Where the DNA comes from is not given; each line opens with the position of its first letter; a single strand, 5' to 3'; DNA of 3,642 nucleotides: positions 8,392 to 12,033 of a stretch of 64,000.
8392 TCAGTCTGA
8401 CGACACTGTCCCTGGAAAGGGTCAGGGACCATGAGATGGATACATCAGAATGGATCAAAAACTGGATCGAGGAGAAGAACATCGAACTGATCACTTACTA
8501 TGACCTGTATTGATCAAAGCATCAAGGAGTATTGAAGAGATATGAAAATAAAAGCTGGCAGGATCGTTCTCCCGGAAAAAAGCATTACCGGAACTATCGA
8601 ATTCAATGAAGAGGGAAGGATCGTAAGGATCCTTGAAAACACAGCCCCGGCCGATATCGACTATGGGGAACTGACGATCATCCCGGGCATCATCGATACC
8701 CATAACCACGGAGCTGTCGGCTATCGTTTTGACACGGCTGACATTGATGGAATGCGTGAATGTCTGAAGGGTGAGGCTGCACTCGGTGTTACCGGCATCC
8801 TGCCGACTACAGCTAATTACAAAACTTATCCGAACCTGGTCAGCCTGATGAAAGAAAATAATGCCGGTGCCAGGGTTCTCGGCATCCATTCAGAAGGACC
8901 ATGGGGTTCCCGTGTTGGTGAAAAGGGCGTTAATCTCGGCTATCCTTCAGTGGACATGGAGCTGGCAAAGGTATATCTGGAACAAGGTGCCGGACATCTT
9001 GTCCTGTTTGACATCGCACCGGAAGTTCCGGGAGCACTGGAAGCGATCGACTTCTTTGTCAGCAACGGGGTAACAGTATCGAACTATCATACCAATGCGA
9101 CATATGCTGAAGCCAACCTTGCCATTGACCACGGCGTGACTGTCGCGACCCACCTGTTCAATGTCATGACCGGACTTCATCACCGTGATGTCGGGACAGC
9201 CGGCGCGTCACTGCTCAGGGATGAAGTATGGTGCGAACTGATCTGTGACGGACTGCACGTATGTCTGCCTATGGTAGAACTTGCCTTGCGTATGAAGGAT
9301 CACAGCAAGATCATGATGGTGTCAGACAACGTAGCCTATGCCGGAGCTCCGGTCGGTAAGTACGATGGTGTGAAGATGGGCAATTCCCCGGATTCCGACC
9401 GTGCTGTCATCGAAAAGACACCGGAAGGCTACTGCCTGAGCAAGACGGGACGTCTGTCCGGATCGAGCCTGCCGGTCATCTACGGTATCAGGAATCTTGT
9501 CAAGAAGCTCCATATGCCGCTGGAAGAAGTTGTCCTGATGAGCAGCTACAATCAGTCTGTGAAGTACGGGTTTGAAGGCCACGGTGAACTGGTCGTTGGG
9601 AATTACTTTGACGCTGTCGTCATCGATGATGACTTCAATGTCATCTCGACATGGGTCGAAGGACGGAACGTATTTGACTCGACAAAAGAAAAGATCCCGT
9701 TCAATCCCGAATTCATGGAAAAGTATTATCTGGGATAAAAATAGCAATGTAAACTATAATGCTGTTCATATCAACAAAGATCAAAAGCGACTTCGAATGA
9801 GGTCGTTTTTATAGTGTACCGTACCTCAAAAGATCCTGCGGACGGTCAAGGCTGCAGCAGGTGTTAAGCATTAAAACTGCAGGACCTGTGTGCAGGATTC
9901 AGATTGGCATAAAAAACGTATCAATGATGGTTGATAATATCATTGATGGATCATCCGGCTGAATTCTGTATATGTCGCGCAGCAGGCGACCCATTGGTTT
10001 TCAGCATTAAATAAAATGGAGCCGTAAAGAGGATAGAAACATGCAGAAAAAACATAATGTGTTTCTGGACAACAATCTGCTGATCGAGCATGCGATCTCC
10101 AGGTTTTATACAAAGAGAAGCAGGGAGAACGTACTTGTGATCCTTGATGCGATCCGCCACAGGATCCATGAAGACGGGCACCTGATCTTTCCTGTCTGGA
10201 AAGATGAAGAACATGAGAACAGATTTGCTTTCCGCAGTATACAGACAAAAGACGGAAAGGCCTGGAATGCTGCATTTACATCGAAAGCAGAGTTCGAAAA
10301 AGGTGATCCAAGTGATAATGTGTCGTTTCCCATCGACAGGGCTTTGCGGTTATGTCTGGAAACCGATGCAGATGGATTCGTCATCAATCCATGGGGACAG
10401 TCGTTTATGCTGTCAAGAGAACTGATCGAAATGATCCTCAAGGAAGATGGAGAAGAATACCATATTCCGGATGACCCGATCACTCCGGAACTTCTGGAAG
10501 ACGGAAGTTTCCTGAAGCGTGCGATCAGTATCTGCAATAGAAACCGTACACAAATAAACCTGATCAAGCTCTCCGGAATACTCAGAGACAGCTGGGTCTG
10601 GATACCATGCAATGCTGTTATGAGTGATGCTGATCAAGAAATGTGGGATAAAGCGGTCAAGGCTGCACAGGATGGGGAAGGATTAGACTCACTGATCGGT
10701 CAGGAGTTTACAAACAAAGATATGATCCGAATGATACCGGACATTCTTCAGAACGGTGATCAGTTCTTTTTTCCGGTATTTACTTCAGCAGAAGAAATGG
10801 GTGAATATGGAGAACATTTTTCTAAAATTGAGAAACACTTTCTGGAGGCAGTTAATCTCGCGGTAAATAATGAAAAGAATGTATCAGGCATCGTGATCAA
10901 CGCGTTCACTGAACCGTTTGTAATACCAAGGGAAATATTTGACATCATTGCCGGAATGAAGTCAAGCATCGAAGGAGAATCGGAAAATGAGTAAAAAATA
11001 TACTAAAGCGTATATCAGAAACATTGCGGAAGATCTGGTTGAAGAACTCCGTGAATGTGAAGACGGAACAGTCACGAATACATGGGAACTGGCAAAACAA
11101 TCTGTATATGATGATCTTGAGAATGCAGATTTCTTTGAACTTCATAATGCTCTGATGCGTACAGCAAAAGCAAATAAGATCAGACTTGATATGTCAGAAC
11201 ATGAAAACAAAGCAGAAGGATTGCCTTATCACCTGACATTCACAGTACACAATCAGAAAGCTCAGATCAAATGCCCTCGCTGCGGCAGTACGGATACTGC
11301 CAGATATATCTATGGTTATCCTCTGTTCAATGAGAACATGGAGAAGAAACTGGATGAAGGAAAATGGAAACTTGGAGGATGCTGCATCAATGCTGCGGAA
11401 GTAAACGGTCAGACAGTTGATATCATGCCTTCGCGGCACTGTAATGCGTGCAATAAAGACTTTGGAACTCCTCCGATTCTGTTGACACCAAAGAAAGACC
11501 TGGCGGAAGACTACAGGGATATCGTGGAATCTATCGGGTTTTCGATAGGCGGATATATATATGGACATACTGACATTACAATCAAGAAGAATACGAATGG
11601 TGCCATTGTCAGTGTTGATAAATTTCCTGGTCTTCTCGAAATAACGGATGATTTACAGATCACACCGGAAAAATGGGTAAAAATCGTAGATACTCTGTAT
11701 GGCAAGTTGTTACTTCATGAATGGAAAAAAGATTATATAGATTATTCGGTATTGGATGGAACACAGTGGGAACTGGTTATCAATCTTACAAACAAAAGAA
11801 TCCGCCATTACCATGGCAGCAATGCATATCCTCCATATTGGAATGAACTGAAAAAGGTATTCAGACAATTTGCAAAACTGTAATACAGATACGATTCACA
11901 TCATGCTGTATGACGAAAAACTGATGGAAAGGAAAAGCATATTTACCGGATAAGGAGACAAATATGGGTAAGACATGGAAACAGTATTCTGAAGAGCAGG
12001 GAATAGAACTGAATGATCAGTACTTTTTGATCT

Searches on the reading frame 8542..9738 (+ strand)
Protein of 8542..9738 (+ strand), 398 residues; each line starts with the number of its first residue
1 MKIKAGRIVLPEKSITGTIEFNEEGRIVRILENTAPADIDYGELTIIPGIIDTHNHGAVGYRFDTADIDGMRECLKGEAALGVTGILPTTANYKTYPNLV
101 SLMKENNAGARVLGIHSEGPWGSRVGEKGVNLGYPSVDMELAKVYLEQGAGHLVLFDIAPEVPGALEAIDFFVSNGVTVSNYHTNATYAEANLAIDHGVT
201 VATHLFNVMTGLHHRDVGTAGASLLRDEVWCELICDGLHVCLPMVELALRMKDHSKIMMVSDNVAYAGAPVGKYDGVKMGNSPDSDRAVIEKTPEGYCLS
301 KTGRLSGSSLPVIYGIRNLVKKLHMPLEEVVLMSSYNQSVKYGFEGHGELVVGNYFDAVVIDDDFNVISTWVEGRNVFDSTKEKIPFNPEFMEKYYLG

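Call 37: search_protein_families(library=pfam, proteins=[window:8542-9738:+], max_evalue=0.001)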
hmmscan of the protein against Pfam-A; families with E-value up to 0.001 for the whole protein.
window:8542-9738:+ (398 aa): 1 family
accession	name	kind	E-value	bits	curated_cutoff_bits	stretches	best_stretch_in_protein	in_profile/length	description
PF01979.26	Amidohydro_1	-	3.6e-13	49.9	25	1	45-377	1-345/345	Amidohydrolase family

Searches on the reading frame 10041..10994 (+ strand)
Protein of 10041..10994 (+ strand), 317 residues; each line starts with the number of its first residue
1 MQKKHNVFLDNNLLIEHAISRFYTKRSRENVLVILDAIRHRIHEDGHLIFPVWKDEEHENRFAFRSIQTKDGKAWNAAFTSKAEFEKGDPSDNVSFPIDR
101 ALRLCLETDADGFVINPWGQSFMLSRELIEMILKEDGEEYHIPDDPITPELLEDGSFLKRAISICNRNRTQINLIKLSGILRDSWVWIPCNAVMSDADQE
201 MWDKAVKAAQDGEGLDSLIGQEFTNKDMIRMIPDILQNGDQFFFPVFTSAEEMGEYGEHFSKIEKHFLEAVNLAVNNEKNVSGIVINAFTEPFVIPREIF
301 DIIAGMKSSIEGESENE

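Call 4: search_protein_families(library=pfam, proteins=[window:10041-10994:+], max_evalue=0.01)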
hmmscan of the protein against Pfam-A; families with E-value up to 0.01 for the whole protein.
window:10041-10994:+ (317 aa): 1 family
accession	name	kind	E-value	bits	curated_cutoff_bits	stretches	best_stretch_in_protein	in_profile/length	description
PF07179.17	SseB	-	6.6e-25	88.1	21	2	15-130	1-123/124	SseB protein N-terminal domain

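Call 5: search_protein_families(library=padloc, proteins=[window:10041-10994:+], max_evalue=0.01)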
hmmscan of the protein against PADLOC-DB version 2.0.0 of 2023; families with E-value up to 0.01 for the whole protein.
window:10041-10994:+ (317 aa): 0 families

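Call 6: search_protein_families(library=ncbifam, proteins=[window:10041-10994:+], max_evalue=0.01)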
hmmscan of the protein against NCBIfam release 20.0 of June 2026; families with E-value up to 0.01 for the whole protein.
window:10041-10994:+ (317 aa): 0 families

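Call 76: search_protein_families(library=phrogs, proteins=[window:10041-10991:+], max_evalue=0.001)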
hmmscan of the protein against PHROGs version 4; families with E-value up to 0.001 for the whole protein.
window:10041-10991:+ (317 aa): 0 families

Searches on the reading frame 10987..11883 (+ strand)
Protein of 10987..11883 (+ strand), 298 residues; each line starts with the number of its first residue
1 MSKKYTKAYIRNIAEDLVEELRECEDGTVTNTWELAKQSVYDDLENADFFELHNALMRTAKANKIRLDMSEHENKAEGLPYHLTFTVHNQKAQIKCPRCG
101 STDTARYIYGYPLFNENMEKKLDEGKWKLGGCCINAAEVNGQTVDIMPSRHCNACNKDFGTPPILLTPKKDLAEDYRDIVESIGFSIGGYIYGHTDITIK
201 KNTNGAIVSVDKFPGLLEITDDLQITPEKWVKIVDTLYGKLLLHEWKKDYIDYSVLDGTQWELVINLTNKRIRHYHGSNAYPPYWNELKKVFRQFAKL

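Call 4: search_protein_families(library=pfam, proteins=[window:10987-11883:+], max_evalue=0.01)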
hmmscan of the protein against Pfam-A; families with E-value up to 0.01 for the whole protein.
window:10987-11883:+ (298 aa): 1 family
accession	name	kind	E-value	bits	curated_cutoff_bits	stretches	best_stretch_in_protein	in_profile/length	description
PF23451.1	Zn_ribbon_PaaD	-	0.00038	20.5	27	1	86-106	7-27/53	PaaD zinc beta ribbon domain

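Call 5: search_protein_families(library=padloc, proteins=[window:10987-11883:+], max_evalue=0.01)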
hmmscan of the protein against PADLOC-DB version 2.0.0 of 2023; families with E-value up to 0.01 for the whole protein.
window:10987-11883:+ (298 aa): 0 families

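Call 6: search_protein_families(library=ncbifam, proteins=[window:10987-11883:+], max_evalue=0.01)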
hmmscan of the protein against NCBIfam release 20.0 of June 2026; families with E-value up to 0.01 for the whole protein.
window:10987-11883:+ (298 aa): 1 family
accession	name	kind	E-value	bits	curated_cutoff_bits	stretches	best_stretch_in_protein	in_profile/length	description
NF041869.1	paae_haloarch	equivalog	0.0043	17.2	100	0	87-106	11-30/56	1,2-phenylacetyl-CoA epoxidase subunit PaaE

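Call 76: search_protein_families(library=phrogs, proteins=[window:10987-11880:+], max_evalue=0.001)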
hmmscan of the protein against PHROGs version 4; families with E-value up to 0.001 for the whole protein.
window:10987-11880:+ (298 aa): 1 family
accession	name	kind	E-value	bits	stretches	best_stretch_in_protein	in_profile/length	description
phrog_24571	-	unknown function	6.7e-08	33.9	1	240-293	67-119/126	-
